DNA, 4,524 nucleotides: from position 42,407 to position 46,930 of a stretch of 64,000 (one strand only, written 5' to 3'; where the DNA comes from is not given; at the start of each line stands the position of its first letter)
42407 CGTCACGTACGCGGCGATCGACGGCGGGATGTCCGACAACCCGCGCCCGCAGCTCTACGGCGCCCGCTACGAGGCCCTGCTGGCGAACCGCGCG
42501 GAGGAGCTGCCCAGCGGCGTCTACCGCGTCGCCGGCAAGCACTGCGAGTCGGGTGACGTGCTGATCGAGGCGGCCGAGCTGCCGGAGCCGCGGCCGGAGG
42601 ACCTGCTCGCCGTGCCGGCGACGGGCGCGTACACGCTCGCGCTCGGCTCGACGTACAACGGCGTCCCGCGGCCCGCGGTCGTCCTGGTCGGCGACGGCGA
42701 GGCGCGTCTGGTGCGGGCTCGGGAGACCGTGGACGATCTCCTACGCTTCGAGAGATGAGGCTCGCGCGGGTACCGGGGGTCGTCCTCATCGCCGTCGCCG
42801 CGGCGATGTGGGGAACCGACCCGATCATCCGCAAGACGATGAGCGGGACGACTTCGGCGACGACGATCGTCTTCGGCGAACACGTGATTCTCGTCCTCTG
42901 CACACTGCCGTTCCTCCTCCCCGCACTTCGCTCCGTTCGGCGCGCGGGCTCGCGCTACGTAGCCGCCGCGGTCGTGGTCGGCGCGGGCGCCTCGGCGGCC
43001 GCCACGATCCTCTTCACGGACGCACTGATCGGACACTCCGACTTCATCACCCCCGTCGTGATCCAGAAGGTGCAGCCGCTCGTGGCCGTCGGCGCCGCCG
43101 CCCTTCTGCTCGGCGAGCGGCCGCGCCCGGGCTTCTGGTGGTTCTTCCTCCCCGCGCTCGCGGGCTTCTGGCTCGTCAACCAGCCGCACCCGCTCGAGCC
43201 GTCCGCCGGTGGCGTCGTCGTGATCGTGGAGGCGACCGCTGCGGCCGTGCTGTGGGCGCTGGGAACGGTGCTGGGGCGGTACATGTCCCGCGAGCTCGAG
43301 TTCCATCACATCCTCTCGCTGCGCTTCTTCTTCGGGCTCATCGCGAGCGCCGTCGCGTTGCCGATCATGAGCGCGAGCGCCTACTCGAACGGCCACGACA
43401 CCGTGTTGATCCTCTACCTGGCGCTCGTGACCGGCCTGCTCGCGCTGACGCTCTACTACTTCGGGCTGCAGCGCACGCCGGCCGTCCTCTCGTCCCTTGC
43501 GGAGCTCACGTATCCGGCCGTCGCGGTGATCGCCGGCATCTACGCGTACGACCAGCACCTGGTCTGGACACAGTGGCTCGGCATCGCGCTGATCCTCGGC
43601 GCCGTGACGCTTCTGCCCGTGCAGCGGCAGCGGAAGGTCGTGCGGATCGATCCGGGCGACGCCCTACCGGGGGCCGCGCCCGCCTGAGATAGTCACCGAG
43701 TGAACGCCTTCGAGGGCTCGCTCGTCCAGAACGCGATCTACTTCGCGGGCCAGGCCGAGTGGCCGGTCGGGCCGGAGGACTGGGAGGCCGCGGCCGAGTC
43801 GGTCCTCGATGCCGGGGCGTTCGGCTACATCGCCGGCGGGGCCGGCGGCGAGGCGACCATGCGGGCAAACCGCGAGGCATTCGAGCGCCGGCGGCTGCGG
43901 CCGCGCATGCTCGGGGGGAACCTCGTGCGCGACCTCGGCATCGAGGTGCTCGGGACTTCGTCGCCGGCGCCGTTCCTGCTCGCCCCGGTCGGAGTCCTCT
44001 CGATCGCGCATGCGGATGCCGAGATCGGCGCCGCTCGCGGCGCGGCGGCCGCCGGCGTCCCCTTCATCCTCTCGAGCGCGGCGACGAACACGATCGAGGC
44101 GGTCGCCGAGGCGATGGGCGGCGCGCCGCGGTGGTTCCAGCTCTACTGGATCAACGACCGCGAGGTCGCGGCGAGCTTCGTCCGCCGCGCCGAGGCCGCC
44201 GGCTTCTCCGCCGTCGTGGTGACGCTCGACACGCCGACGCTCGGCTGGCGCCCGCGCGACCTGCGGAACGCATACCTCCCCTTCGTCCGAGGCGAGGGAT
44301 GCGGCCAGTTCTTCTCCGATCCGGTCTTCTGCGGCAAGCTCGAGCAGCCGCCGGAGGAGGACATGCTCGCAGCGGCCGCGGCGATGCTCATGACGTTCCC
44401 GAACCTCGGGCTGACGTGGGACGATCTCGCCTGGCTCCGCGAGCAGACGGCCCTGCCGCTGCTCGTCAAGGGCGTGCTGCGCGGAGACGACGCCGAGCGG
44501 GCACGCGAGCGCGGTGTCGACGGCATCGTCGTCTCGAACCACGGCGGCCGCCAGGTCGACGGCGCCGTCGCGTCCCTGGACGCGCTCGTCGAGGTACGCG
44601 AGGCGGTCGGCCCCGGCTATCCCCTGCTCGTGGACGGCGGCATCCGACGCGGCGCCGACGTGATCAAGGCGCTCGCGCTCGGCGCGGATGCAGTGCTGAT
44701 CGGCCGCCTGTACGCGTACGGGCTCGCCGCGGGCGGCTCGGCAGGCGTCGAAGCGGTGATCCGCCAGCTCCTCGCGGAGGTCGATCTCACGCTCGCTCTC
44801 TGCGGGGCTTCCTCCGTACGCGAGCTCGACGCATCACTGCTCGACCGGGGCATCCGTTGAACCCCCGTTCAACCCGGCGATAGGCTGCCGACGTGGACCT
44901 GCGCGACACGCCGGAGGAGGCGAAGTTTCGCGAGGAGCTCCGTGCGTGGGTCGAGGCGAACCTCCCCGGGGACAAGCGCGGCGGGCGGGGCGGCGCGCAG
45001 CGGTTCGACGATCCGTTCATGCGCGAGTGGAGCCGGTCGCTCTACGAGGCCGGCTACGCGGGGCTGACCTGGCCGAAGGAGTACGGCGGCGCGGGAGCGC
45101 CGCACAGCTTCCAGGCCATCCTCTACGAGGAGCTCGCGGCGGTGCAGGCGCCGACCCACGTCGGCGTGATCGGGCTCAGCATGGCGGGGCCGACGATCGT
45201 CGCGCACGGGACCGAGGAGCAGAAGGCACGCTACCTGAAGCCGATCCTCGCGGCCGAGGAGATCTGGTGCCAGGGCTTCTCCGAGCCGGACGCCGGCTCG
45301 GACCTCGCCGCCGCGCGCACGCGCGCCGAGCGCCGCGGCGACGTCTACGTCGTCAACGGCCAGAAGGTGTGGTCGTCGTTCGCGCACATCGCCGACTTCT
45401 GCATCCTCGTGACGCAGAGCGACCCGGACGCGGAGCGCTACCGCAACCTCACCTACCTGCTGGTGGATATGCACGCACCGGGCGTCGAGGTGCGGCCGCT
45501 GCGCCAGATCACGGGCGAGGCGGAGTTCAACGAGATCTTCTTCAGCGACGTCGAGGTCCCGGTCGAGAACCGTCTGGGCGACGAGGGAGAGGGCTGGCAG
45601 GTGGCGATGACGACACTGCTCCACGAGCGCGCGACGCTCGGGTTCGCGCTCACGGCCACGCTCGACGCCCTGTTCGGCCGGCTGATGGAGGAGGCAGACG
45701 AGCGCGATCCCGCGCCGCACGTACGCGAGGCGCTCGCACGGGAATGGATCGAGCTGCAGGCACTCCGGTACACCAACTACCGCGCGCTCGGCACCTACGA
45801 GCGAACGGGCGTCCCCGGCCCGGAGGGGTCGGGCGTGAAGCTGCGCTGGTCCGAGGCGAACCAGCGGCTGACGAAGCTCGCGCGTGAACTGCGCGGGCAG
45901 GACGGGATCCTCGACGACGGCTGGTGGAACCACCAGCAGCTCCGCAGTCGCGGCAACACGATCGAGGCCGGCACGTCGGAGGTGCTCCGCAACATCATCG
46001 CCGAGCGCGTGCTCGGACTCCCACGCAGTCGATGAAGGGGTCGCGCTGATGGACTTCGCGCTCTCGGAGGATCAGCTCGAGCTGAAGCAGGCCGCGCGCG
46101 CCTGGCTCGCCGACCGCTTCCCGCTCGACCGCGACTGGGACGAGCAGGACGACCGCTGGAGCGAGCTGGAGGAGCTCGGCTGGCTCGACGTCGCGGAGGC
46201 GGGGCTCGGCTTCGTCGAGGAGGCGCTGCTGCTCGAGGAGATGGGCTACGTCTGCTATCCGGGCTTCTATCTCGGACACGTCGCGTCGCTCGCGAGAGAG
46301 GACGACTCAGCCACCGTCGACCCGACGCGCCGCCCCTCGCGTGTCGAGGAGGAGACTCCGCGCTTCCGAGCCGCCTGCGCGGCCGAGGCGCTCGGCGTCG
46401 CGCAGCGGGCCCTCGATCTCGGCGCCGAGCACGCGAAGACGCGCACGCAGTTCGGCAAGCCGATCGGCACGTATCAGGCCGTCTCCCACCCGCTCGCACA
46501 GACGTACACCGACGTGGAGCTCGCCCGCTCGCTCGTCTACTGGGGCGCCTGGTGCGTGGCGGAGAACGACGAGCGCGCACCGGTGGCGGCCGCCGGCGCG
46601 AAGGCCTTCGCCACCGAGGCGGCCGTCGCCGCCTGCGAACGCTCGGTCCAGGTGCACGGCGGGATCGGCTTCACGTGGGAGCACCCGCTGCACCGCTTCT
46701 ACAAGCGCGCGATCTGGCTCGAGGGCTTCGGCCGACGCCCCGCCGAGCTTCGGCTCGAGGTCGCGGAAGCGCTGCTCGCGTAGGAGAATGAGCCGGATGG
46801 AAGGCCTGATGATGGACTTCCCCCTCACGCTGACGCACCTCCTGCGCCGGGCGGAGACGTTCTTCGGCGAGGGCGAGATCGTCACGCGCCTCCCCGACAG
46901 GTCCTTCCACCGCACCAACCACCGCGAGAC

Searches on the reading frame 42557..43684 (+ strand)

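Call 93: search_protein_families(library=pfam, proteins=[window:42557-43684:+], max_evalue=0.001)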
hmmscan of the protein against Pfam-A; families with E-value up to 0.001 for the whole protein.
window:42557-43684:+ (376 aa): 2 families
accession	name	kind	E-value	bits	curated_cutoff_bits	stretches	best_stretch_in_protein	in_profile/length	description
PF00892.27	EamA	-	2e-26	93.3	28.2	2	226-353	7-133/135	EamA-like transporter family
PF06027.18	SLC35F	-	9.3e-05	22.5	21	1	216-347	161-291/299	Solute carrier family 35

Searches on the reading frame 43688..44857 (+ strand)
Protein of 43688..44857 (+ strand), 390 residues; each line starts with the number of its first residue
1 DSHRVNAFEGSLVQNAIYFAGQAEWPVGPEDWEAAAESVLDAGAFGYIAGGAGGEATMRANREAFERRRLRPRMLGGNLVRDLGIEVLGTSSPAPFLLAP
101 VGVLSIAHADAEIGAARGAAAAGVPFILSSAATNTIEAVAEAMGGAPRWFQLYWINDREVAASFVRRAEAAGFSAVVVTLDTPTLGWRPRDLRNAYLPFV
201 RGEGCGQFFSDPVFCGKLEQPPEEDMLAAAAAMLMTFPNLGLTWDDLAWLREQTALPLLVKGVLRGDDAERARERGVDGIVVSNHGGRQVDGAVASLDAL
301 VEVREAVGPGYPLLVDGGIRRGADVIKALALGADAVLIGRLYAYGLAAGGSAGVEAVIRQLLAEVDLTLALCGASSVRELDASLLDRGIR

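Call 93: search_protein_families(library=pfam, proteins=[window:43688-44857:+], max_evalue=0.001)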
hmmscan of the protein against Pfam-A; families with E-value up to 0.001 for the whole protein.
window:43688-44857:+ (390 aa): 4 families
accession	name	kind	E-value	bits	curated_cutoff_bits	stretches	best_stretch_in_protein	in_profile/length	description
PF01070.24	FMN_dh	-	7.1e-125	417.1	24.9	1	36-386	1-349/350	FMN-dependent dehydrogenase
PF00478.31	IMPDH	-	1.4e-08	34.6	25.6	1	288-343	183-240/345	IMP dehydrogenase / GMP reductase domain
PF01645.23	Glu_synthase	-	1.4e-05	24.9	20.4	1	312-340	277-305/369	Conserved region in glutamate synthase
PF05690.20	ThiG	-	0.00022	21.1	23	0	311-338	176-203/247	Thiazole biosynthesis protein ThiG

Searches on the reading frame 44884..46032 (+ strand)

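Call 93: search_protein_families(library=pfam, proteins=[window:44884-46032:+], max_evalue=0.001)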
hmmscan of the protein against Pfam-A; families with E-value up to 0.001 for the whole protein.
window:44884-46032:+ (383 aa): 3 families
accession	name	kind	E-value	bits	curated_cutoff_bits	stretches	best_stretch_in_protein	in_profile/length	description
PF00441.29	Acyl-CoA_dh_1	-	2.8e-26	92.9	22.4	1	235-377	1-150/150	Acyl-CoA dehydrogenase, C-terminal domain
PF02771.21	Acyl-CoA_dh_N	-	5.1e-21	75.6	22.9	1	9-124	1-112/113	Acyl-CoA dehydrogenase, N-terminal domain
PF02770.24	Acyl-CoA_dh_M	-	9.7e-20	71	33.3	1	129-223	1-97/97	Acyl-CoA dehydrogenase, middle domain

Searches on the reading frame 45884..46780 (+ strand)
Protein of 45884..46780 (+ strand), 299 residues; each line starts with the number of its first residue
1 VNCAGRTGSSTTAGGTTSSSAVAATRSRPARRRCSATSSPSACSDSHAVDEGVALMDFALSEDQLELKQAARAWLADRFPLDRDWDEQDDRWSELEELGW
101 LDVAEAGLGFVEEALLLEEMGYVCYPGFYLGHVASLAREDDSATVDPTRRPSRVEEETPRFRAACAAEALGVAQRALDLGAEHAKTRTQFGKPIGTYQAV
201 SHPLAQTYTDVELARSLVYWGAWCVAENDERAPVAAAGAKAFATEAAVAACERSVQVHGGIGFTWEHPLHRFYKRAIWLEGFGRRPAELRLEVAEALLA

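Call 93: search_protein_families(library=pfam, proteins=[window:45884-46780:+], max_evalue=0.001)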
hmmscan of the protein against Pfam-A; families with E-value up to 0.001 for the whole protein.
window:45884-46780:+ (299 aa): 3 families
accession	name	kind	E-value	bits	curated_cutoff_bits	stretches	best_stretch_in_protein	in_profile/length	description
PF00441.29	Acyl-CoA_dh_1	-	9.4e-30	104.2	22.4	1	160-276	13-128/150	Acyl-CoA dehydrogenase, C-terminal domain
PF08028.16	Acyl-CoA_dh_2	-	1.1e-12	48.9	22.7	1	165-273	3-120/134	Acyl-CoA dehydrogenase, C-terminal domain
PF02771.21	Acyl-CoA_dh_N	-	1.2e-06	29.3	22.9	1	61-128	1-80/113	Acyl-CoA dehydrogenase, N-terminal domain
